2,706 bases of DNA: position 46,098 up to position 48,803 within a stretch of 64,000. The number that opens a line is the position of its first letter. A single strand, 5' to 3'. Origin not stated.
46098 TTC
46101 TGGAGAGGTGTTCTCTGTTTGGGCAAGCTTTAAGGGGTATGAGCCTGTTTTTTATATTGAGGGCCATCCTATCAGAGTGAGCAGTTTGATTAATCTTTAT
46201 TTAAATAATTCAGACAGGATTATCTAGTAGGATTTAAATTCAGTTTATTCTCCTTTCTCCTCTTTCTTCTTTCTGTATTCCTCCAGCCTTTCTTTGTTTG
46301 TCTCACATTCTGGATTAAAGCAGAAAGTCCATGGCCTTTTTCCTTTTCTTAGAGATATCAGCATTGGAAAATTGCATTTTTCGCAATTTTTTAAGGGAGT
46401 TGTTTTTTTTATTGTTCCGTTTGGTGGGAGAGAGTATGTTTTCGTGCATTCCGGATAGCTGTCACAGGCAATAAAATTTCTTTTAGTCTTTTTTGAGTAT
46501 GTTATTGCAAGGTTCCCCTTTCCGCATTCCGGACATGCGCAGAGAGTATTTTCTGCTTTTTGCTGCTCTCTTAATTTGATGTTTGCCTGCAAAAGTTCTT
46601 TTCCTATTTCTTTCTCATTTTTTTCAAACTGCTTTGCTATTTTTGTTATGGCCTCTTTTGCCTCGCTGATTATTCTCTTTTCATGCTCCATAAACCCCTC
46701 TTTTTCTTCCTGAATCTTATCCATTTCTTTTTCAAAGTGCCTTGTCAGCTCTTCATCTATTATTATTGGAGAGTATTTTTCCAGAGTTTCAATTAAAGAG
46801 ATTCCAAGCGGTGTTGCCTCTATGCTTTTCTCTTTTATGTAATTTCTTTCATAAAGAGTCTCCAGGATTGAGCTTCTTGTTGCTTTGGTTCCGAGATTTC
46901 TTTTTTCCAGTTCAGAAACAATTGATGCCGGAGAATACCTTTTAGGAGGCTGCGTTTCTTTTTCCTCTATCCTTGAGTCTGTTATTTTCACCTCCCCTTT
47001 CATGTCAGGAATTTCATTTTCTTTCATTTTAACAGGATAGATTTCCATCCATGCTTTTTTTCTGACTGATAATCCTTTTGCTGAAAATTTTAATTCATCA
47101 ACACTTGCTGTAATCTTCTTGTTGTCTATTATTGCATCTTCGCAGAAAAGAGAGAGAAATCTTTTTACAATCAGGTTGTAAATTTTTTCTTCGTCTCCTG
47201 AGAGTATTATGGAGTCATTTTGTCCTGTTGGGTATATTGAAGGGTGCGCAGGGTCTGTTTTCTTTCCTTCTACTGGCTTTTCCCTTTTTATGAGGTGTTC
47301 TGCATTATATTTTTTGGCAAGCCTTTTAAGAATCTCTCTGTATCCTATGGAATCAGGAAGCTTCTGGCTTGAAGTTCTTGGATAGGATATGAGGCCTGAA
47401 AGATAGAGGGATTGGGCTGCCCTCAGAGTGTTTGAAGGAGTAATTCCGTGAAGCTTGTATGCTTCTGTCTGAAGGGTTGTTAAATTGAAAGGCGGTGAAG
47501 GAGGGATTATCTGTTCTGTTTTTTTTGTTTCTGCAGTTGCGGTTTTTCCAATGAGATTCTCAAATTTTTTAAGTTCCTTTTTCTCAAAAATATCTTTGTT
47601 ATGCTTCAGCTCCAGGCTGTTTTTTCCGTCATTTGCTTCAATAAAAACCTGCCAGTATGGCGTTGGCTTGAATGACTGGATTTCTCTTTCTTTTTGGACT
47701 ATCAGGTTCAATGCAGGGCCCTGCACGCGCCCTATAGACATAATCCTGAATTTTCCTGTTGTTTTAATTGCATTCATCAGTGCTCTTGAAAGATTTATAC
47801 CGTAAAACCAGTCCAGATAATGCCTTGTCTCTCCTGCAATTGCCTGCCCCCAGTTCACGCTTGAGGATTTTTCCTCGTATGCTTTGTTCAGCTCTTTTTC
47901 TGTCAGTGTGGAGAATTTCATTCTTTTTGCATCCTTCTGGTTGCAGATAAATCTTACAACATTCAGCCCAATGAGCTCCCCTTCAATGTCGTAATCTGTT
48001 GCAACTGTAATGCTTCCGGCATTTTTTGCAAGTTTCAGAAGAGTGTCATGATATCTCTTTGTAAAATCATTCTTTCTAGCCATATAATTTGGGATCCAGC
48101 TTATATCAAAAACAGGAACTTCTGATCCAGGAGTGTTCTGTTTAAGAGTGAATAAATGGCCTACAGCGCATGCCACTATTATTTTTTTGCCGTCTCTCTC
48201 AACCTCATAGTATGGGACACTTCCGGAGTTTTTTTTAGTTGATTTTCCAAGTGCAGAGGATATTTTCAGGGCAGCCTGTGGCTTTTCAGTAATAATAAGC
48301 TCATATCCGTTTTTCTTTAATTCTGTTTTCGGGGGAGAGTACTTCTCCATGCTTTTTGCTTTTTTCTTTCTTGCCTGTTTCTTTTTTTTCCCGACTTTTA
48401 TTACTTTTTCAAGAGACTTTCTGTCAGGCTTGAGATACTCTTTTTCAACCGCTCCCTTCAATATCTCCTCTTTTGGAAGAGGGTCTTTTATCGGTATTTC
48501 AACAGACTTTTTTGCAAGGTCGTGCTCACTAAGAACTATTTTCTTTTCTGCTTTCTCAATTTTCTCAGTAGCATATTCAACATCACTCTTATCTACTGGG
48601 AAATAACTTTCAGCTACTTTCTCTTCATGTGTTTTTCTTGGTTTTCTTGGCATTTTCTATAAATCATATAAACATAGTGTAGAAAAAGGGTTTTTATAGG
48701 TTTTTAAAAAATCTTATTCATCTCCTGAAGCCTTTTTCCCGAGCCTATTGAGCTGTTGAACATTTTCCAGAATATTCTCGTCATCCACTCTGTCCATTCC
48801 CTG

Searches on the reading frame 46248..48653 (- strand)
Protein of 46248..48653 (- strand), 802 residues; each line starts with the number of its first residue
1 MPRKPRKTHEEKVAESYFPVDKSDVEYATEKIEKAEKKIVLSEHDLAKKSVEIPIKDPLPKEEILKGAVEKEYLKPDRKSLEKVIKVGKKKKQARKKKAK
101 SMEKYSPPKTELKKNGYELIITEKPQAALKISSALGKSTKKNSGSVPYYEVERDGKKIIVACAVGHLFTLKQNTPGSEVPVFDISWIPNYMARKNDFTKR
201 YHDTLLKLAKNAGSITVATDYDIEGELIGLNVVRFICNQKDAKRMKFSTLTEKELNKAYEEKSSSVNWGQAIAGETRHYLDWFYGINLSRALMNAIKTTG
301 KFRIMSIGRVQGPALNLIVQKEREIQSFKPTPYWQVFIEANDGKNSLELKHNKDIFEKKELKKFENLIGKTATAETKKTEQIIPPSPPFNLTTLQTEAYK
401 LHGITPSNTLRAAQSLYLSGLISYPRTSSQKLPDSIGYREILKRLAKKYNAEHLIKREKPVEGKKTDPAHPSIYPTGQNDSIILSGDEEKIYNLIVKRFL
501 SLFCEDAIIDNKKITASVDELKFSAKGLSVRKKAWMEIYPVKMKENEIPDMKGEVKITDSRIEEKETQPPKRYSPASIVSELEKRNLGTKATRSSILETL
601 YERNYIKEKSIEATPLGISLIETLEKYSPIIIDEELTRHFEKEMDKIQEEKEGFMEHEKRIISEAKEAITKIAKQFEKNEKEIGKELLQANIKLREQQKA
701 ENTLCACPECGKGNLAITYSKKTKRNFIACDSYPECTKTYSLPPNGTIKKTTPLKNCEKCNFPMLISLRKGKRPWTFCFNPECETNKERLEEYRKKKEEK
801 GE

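Call 38: search_protein_families(library=pfam, proteins=[window:46248-48653:-], max_evalue=0.00001)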
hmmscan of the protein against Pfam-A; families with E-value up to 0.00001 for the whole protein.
window:46248-48653:- (802 aa): 3 families
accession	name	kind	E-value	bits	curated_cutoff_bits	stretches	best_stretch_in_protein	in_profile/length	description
PF01131.25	Topoisom_bac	-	2.8e-110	369.6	35.1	1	269-652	5-404/411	DNA topoisomerase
PF01751.28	Toprim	-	4.2e-11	43.3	23.1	1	118-249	1-95/96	Toprim domain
PF01396.24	Zn_ribbon_Top1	-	2.5e-08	34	32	1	707-745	4-39/39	Topoisomerase DNA binding C4 zinc finger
